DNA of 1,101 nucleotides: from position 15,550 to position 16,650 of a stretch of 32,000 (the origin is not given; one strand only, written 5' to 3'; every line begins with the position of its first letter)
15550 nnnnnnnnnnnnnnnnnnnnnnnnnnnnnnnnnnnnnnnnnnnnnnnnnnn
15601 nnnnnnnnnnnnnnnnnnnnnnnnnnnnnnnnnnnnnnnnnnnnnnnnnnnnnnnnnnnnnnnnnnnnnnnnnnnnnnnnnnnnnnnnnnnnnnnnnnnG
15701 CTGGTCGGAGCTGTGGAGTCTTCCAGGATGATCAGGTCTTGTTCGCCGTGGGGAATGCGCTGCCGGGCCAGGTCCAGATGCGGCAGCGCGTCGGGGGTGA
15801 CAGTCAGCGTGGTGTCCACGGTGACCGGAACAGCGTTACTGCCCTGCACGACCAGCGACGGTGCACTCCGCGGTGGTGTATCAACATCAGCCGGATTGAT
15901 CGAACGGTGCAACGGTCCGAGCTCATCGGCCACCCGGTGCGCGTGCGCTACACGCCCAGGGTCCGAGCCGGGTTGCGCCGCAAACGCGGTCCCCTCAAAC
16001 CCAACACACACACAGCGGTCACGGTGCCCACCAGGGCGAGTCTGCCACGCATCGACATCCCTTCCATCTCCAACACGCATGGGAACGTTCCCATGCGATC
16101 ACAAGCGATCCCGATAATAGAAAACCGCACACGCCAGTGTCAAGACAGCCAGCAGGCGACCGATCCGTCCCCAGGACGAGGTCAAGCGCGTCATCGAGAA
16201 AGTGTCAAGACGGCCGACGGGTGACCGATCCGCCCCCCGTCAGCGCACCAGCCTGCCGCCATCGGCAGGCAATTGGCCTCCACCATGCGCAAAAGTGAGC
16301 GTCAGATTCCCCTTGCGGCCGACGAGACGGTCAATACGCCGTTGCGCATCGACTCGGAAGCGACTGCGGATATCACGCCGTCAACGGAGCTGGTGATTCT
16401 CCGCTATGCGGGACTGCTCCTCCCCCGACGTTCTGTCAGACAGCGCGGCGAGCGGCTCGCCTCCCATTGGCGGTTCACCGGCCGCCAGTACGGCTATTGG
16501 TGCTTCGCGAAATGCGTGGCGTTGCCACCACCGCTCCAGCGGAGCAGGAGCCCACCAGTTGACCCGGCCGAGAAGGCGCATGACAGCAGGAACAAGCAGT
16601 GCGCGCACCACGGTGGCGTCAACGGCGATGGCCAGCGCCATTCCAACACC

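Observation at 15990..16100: Signal peptide and mature protein are in different frames, joined by a (GT)5.5 tract: a possible slipped-strand switch between an exported and a non-exported form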

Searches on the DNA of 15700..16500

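Call 29: search_rna_families(source=window, start=15700, end=16500, threshold=evalue, max_evalue=1)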
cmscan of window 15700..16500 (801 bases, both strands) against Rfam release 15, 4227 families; matches with E-value up to 1: 0.
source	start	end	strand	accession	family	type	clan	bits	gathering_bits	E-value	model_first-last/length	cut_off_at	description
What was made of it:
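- On Programmed ribosomal frameshift site: There is no Rfam match (call 29).
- Tried and rejected: No match at E<=1 (call 29).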
